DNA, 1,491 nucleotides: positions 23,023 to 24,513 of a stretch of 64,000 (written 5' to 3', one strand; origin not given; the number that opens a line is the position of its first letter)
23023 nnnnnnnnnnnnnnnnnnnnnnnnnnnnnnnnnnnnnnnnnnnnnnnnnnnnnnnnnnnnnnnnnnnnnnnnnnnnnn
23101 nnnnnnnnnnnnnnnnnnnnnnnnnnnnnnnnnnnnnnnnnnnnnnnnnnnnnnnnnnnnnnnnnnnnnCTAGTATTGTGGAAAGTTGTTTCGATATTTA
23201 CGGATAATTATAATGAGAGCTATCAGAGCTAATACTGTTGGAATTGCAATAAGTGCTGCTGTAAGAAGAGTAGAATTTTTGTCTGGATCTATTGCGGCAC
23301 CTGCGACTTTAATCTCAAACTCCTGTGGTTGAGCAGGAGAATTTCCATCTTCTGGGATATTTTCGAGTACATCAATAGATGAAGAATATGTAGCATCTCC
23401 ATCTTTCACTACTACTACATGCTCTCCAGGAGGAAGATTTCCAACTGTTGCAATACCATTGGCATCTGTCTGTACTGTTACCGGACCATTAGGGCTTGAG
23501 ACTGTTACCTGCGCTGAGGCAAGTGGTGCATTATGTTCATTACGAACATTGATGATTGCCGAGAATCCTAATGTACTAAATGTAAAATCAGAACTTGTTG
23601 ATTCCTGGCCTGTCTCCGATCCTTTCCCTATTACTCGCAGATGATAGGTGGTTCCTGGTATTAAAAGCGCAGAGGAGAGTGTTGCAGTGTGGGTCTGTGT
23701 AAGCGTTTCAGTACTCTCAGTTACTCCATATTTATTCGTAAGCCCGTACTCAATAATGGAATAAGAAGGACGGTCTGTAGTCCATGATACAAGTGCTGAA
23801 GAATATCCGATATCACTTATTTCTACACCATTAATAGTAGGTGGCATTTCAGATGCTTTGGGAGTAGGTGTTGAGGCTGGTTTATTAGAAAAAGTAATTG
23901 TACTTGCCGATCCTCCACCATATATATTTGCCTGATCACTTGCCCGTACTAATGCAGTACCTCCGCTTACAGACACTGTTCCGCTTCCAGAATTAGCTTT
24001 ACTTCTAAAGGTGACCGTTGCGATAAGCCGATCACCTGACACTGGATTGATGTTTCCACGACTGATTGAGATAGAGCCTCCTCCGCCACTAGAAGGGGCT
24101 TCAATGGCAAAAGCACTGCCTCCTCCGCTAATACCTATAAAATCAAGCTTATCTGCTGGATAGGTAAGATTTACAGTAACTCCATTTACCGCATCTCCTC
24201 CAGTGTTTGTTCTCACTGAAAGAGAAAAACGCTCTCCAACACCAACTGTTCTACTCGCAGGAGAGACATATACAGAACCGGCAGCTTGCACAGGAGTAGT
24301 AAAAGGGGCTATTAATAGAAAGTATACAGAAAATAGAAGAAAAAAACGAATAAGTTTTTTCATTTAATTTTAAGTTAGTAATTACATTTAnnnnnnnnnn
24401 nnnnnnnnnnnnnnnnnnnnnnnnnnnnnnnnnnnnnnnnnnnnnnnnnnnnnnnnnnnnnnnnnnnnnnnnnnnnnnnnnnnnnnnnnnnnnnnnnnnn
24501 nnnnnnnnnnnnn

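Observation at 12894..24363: Convergent dockerin-bearing giant protein and cohesin-like anchored protein: candidate cohesin-dockerin surface display pair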

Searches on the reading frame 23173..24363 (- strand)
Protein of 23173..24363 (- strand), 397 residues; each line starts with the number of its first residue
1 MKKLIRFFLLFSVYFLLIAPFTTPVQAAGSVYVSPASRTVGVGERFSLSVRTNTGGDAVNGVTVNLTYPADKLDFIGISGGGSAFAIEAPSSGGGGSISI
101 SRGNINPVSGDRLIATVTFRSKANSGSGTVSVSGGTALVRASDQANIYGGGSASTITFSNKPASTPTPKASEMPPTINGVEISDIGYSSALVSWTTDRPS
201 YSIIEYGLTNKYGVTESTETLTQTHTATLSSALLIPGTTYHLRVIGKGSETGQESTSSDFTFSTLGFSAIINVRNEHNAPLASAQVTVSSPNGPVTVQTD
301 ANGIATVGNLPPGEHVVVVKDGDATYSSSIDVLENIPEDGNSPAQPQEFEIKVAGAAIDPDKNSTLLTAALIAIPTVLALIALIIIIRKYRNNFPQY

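Call 6: search_protein_families(library=pfam, proteins=[window:23173-24363:-], max_evalue=0.1)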
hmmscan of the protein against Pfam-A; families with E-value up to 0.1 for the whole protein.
window:23173-24363:- (397 aa): 8 families
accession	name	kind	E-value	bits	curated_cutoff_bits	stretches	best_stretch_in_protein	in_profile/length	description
PF13620.12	CarboxypepD_reg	-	1.8e-07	31.8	32.3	1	273-327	6-63/82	Carboxypeptidase regulatory-like domain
PF00041.27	fn3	-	1.4e-05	25.7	25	1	175-257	3-80/84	Fibronectin type III domain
PF16656.11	Pur_ac_phosph_N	-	3.6e-05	24.7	30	1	188-264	13-93/93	Purple acid Phosphatase, N-terminal domain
PF17802.7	SpaA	-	6.7e-05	23.4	23.1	1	270-317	5-56/91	Prealbumin-like fold domain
PF02369.22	Big_1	-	0.0031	18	34.9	1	271-307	23-64/93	Bacterial Ig-like domain (group 1)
PF00963.24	Cohesin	-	0.0049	17.5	24.1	1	37-148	7-129/139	Cohesin domain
PF17210.9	SdrD_B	-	0.042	14.5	29.7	0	275-332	18-77/112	SdrD B-like domain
PF24025.1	Ig_DR_A0283-like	-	0.068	13.9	27.1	0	266-328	6-71/102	DR_A0283-like, Ig-like domain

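Call 11: find_homologous_proteins(query=window:23173-24363:-, max_evalue=0.001)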
Query window:23173-24363:- (397 aa): 28 proteins with E <= 0.001 among 8000 candidates.
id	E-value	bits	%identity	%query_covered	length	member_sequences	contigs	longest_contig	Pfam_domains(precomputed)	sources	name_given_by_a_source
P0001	4.9e-249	844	100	100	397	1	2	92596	PF13620.13,PF00041.28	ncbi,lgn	-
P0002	5.6e-129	449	54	99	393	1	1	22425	PF02369.23,PF13620.13,PF00041.28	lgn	-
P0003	3.5e-85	304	45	93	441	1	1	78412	-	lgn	-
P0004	5.9e-83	297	44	99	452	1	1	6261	PF16656.12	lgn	-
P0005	3.8e-80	288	42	100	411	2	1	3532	PF00963.25,PF17210.10,PF16656.12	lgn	-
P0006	4.9e-80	287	41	99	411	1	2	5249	PF00963.25,PF17802.8,PF13620.13,PF17210.10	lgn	-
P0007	3.1e-76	275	40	94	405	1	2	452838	PF00963.25,PF17802.8,PF13620.13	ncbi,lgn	-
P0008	1.5e-70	256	42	90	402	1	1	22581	PF13715.13,PF13620.13,PF24107.2,PF16656.12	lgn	-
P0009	6.6e-67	244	38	99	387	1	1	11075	PF17789.8,PF02369.23,PF13620.13,PF00041.28,PF16656.12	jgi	jgi:hypothetical protein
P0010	5.2e-66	241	40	93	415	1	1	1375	PF00963.25,PF13620.13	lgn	-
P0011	4.0e-65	238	39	99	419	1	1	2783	PF16656.12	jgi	jgi:hypothetical protein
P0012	1.1e-64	237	42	90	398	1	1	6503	PF13620.13,PF16656.12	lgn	-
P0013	7.2e-63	231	41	82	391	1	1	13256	PF13620.13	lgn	-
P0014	9.4e-63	231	36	93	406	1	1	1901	PF13620.13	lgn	-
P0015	2.5e-60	223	46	67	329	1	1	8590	-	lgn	-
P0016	1.2e-57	214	38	100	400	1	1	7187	PF13620.13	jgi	jgi:hypothetical protein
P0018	1.2e-49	187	39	72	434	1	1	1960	PF00963.25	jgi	jgi:hypothetical protein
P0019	5.7e-43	166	38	72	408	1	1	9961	PF00963.25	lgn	-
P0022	1.1e-32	132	29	52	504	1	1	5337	PF00963.25,PF13620.13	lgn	-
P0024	3.2e-16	78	43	23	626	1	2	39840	PF16655.13,PF25059.2,PF00404.25,PF00963.25,PF16893.12,PF00041.28,PF16656.12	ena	-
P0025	7.4e-16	76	43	23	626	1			PF16655.13,PF25059.2,PF00404.25,PF00963.25,PF16893.12,PF00041.28,PF16656.12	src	-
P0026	1.0e-15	76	43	23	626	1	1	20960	PF16655.13,PF25059.2,PF00404.25,PF00963.25,PF16893.12,PF00041.28,PF16656.12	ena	-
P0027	1.3e-8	53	34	31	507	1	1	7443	PF00963.25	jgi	-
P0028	1.7e-4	39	40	23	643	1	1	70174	PF00404.25,PF00041.28,PF16656.12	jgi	jgi:hypothetical protein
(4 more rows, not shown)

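Call 22: find_encoding_contigs(protein=P0002, flank=10000, max_places=3)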
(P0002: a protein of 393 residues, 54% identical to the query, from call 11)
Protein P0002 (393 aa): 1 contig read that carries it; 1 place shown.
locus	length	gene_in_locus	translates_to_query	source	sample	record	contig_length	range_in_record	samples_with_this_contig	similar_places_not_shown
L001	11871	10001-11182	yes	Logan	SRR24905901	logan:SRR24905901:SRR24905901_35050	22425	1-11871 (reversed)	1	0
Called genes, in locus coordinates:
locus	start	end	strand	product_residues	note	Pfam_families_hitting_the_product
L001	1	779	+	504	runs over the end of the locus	PF25919:BSH_CusB (faint), PF00364:Biotin_lipoyl (faint), PF25917:BSH_RND (faint), PF25973:BSH_CzcB (faint), PF25984:BSH_YknX (faint), PF25975:CzcB_C (faint), PF25989:YknX_C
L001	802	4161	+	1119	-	PF00873:ACR_tran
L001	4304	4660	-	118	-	PF02021:UPF0102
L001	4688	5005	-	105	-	-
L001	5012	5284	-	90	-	PF01245:Ribosomal_L19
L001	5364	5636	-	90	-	-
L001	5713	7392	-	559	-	PF01656:CbiA (faint), PF06418:CTP_synth_N, PF00117:GATase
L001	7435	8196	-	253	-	PF10086:YhfC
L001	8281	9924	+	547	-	PF00989:PAS (weak)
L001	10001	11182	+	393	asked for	PF00041:fn3 (faint), PF02369:Big_1 (weak), PF13620:CarboxypepD_reg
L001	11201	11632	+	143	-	PF13473:Cupredoxin_1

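Call 23: find_encoding_contigs(protein=P0003, flank=10000, max_places=3)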
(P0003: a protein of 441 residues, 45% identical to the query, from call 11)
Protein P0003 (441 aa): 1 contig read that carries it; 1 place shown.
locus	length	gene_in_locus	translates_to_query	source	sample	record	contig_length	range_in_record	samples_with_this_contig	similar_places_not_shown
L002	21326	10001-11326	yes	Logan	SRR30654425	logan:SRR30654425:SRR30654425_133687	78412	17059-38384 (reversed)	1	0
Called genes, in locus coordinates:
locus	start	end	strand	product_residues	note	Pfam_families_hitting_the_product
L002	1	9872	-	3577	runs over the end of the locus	-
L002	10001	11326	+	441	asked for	-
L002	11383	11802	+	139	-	PF13473:Cupredoxin_1, PF00127:Copper-bind (weak)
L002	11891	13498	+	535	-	PF00989:PAS (weak)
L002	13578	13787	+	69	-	PF00376:MerR, PF12728:HTH_17, PF13411:MerR_1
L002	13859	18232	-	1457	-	-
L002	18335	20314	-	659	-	PF00041:fn3 (faint), PF17210:SdrD_B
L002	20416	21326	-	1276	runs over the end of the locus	-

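Call 24: find_encoding_contigs(protein=P0007, flank=10000, max_places=3)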
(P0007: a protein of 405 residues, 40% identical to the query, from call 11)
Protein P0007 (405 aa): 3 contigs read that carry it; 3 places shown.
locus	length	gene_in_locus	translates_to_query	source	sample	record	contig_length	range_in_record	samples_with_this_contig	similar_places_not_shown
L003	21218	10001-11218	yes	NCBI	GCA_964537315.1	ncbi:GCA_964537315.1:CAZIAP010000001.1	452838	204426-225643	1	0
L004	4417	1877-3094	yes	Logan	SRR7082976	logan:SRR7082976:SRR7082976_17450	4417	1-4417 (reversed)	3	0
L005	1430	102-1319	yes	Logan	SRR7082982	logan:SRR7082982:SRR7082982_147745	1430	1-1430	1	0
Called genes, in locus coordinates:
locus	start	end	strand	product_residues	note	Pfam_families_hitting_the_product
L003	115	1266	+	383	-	PF03133:TTL (faint), PF14397:ATPgrasp_ST (faint), PF14398:ATPgrasp_YheCD (faint), PF08443:RimK (weak)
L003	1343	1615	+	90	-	-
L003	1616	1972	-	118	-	-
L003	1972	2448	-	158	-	PF03449:GreA_GreB_N, PF01272:GreA_GreB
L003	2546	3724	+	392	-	PF00571:CBS (weak)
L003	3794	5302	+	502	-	PF02074:Peptidase_M32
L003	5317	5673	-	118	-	PF08378:NERD, PF02021:UPF0102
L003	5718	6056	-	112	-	-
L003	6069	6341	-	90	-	PF01245:Ribosomal_L19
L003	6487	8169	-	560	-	PF01656:CbiA (weak), PF06418:CTP_synth_N, PF00117:GATase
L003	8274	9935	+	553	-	PF00989:PAS (weak)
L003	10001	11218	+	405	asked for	PF00963:Cohesin, PF17802:SpaA (faint), PF13620:CarboxypepD_reg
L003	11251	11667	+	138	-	PF13473:Cupredoxin_1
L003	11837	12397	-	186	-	PF13620:CarboxypepD_reg (weak), PF17210:SdrD_B, PF16371:MetallophosN, PF00404:Dockerin_1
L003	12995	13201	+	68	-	-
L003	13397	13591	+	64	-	-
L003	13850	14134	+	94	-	-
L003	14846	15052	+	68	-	-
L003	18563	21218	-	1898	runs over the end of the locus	PF16586:DUF5060, PF12904:Collagen_bind_2 (weak), PF13620:CarboxypepD_reg (weak), PF17210:SdrD_B, PF13360:PQQ_2, PF13570:Beta-prop_ACSF4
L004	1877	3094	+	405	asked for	PF00963:Cohesin, PF17802:SpaA (faint), PF13620:CarboxypepD_reg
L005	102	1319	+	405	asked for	PF00963:Cohesin, PF17802:SpaA (faint), PF13620:CarboxypepD_reg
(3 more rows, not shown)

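Call 28: find_related_loci(query=A1, collection=genome_contigs, flank=10000)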
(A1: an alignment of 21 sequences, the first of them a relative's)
Query A1 (397 aa) in genome_contigs; peptide patterns used: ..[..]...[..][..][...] (x = any residue, [..] = any of these).
47 stretches matched a pattern; 9 encode a relative of the query (tblastn E <= 1e-3); 9 distinct loci.
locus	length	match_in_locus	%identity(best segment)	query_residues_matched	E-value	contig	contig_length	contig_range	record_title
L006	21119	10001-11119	40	1-375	3e-80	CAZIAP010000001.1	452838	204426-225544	MAG TPA_asm: uncultured Gammaproteobacteria bacterium isolate SRP144015_co1_80 genome assembly, contig: NODE_5_length_45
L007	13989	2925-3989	39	6-358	1e-65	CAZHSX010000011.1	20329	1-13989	MAG TPA_asm: uncultured Candidatus Saccharimonadales bacterium isolate SRP200132_co1_795 genome assembly, contig: NODE_4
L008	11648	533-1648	35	9-392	8e-61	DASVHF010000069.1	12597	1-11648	MAG TPA_asm: Candidatus Nanoarchaeia archaeon isolate SMAG_U2959 k141_1102091, whole genome shotgun sequence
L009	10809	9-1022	37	38-377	2e-57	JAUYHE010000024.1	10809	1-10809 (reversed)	MAG: bacterium isolate C24_maxbin.080_sub C24_k141_1054303, whole genome shotgun sequence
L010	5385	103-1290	35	6-391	2e-57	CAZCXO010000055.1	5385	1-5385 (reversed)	MAG TPA_asm: uncultured Candidatus Saccharibacteria bacterium isolate SRP200132_co1_591 genome assembly, contig: NODE_29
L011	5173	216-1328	36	15-396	5e-57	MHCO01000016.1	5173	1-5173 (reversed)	MAG: Candidatus Woykebacteria bacterium GWB1_45_5 gwb1_scaffold_14090, whole genome shotgun sequence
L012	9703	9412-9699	36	2-98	2e-12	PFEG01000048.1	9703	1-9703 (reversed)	MAG: Candidatus Saccharibacteria bacterium CG10_big_fil_rev_8_21_14_0_10_47_8 CG10_8_21_14_0.10_scaffold_21843_c, whole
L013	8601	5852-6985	34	43-147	1e-10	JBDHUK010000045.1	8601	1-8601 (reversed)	MAG: Candidatus Saccharimonadales bacterium isolate AS-MICRO-3CA.382 NODE_40762_length_8601_cov_14.691981, whole genome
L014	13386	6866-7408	27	2-166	2e-4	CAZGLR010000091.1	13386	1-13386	MAG TPA_asm: uncultured Ignavibacteriales bacterium isolate SRP141376_co3_444 genome assembly, contig: NODE_12736_length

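Call 38: find_encoding_contigs(protein=P0001, flank=1000, max_places=3)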
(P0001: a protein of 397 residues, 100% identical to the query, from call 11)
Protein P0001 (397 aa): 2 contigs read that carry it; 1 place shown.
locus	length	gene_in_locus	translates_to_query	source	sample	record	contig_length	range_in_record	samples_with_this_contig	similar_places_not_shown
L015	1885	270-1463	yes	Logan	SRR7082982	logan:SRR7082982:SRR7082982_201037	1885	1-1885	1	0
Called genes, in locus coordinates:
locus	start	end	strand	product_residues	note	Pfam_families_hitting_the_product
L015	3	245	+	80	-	?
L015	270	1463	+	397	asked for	PF00041:fn3 (faint), PF13620:CarboxypepD_reg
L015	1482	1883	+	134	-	?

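Call 42: search_protein_families(library=pfam, proteins=[L007:650-2914:+, L007:2925-4250:+, L012:5090-9397:+, L008:14-442:+, L008:497-1675:+, L008:1761-2174:+, L003:11840-12745:-, L002:18338-20335:-, L007:4407-4658:+], max_evalue=0.01)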
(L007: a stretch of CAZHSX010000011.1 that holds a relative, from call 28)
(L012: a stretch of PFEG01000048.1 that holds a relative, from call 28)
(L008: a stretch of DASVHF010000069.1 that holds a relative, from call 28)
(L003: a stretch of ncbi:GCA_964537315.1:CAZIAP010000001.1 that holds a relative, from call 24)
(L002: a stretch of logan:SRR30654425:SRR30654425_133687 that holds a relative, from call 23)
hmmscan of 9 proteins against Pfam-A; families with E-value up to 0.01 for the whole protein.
L007:650-2914:+ (755 aa): 5 families
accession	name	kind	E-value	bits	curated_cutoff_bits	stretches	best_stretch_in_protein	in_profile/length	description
PF17957.7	Big_7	-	7.5e-18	65.4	24.1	1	608-675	1-70/70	Bacterial Ig domain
PF00404.24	Dockerin_1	-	3.3e-09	37.2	22.9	1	705-749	1-52/57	Dockerin type I domain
PF13229.12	Beta_helix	-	5.4e-07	29.8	25.9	1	313-457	22-158/158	Right handed beta helix region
PF14592.12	Chondroitinas_B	-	0.00011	21.8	24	1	168-231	1-64/426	Chondroitinase B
PF00036.39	EF-hand_1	-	0.0075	16.2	25.4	0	732-750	8-26/29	EF hand domain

L007:2925-4250:+ (442 aa): 7 families
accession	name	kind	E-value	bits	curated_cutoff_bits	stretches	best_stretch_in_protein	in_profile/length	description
PF00963.24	Cohesin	-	1.1e-07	32.6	24.1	1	34-142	7-127/139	Cohesin domain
PF13620.12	CarboxypepD_reg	-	5e-06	27.2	32.3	1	266-332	2-73/82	Carboxypeptidase regulatory-like domain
PF17789.7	MG4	-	1.1e-05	26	24.7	1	261-323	11-77/95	Macroglobulin domain MG4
PF11974.14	bMG3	-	2.5e-05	24.6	34.9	1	274-334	23-92/103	Bacterial alpha-2-macroglobulin MG3 domain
PF13715.12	CarbopepD_reg_2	-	8.1e-05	23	32.2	1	270-329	5-65/88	CarboxypepD_reg-like domain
PF17210.9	SdrD_B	-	0.00036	21.1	29.7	1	275-326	20-75/112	SdrD B-like domain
PF00041.27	fn3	-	0.00055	20.5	25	1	175-254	3-78/84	Fibronectin type III domain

L012:5090-9397:+ (1436 aa): 10 families
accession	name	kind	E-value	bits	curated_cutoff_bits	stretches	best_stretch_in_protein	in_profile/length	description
PF17957.7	Big_7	-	7.6e-54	180.7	24.1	3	1083-1152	1-70/70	Bacterial Ig domain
PF03422.21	CBM_6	-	4.1e-19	69.5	28.9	1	959-1071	4-123/125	Carbohydrate binding module (family 6)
PF18099.7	CBM_35_2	-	2.1e-11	44.3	23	1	965-1067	4-108/112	Carbohydrate binding module (family 35)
PF00404.24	Dockerin_1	-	1.5e-08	35.1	22.9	1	1387-1429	2-51/57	Dockerin type I domain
PF19077.6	Big_13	-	8.3e-07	29.9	27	2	1214-1269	43-100/102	Bacterial Ig-like domain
PF13750.12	Big_3_3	-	5.9e-06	26.5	27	1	1134-1208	3-75/157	Bacterial Ig-like domain (group 3)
PF00041.27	fn3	-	1.1e-05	25.9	25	1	1284-1362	2-79/84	Fibronectin type III domain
PF14099.13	Polysacc_lyase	-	0.0038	17.6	29.9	1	596-745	60-199/210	Polysaccharide lyase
PF16640.11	Big_3_5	-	0.0054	17.7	35.5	1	833-914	4-88/88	Bacterial Ig-like domain (group 3)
PF11259.13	DUF3060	-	0.0081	16.3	23.1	0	1182-1214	7-39/58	Protein of unknown function (DUF3060)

L008:14-442:+ (143 aa): 3 families
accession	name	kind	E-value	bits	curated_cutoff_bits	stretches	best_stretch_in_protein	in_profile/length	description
PF00404.24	Dockerin_1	-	9e-10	39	22.9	1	93-137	1-52/57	Dockerin type I domain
PF00036.39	EF-hand_1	-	0.0019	18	25.4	0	121-139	9-27/29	EF hand domain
PF01839.29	FG-GAP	-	0.0095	16.2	22.1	0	115-128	2-15/37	FG-GAP repeat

L008:497-1675:+ (393 aa): 6 families
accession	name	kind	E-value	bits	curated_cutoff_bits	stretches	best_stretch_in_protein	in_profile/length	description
PF13620.12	CarboxypepD_reg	-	6e-07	30.2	32.3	1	267-340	2-79/82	Carboxypeptidase regulatory-like domain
PF16656.11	Pur_ac_phosph_N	-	7.7e-05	23.6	30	1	186-262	12-93/93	Purple acid Phosphatase, N-terminal domain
PF17802.7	SpaA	-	0.00052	20.6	23.1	1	270-312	6-55/91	Prealbumin-like fold domain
PF17210.9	SdrD_B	-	0.00092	19.8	29.7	1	276-335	21-84/112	SdrD B-like domain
PF17789.7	MG4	-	0.0017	19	24.7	0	265-304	16-59/95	Macroglobulin domain MG4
PF10670.15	DUF4198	-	0.0071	16.9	34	0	264-310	146-200/209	Domain of unknown function (DUF4198)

L008:1761-2174:+ (138 aa): 0 families

L003:11840-12745:- (302 aa): 7 families
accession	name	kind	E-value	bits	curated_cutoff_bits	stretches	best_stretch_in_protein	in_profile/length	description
PF17210.9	SdrD_B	-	1.3e-10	41.9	29.7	1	129-195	6-79/112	SdrD B-like domain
PF16371.11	MetallophosN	-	3.4e-09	37.2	35.6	1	139-193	3-56/77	N terminal of Calcineurin-like phosphoesterase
PF00404.24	Dockerin_1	-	1.6e-07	31.8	22.9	1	253-296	2-52/57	Dockerin type I domain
PF13620.12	CarboxypepD_reg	-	1.1e-05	26.1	32.3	1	139-206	6-79/82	Carboxypeptidase regulatory-like domain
PF06030.18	WxLIP_PGBD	-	0.0013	19.2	27.3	1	143-209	37-103/121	WxL Interacting Protein, peptidoglycan binding domain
PF13715.12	CarbopepD_reg_2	-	0.0038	17.7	32.2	1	127-210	2-78/88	CarboxypepD_reg-like domain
PF13202.12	EF-hand_5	-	0.0041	17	25.9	0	280-292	8-20/25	EF hand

L002:18338-20335:- (666 aa): 4 families
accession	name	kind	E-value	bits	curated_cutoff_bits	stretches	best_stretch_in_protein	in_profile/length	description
PF17210.9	SdrD_B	-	5.2e-10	40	29.7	1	350-425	3-75/112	SdrD B-like domain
PF00041.27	fn3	-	9e-07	29.5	25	0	364-426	20-78/84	Fibronectin type III domain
PF00404.24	Dockerin_1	-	0.00019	22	22.9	1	602-660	1-56/57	Dockerin type I domain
PF12985.13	DUF3869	-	0.0013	19.3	24.5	1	523-596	7-80/85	Domain of unknown function (DUF3869)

L007:4407-4658:+ (84 aa): 0 families

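Call 57: find_encoding_contigs(protein=P0009, flank=10000, max_places=2)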
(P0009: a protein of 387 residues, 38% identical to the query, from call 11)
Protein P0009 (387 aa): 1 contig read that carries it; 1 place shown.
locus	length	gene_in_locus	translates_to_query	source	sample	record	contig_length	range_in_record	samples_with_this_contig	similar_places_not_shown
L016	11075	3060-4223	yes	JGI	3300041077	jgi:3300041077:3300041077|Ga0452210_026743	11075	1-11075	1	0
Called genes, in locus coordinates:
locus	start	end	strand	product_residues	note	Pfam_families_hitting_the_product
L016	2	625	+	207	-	?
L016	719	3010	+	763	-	PF00754:F5_F8_type_C, PF22633:F5_F8_type_C_2 (weak), PF17957:Big_7, PF00404:Dockerin_1 (weak)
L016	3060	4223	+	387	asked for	PF00041:fn3 (weak), PF16656:Pur_ac_phosph_N (weak), PF02369:Big_1 (weak), PF17789:MG4 (weak), PF13620:CarboxypepD_reg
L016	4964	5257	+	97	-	-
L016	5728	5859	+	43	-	-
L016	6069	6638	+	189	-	-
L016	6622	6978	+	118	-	-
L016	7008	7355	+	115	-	-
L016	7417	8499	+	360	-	PF02481:DNA_processg_A, PF17782:WHD_DprA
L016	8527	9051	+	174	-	-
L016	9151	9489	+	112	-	-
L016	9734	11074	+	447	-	?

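Call 58: find_encoding_contigs(protein=P0013, flank=10000, max_places=2)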
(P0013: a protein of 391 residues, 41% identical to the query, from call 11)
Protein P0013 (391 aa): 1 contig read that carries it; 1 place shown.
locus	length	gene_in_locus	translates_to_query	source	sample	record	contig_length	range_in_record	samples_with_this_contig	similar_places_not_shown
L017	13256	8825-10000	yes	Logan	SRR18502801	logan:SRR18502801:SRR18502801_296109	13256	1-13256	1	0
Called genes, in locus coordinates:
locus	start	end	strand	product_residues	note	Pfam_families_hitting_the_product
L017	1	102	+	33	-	?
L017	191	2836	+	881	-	PF17851:GH43_C2 (weak), PF13810:DUF4185, PF00404:Dockerin_1 (weak)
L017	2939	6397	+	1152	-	PF00082:Peptidase_S8, PF26549:Tricorn_N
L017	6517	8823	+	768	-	PF22148:Fervidolysin_NPro-like (faint), PF00082:Peptidase_S8, PF00404:Dockerin_1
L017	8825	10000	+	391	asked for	PF13620:CarboxypepD_reg (weak)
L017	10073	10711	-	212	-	-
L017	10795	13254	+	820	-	?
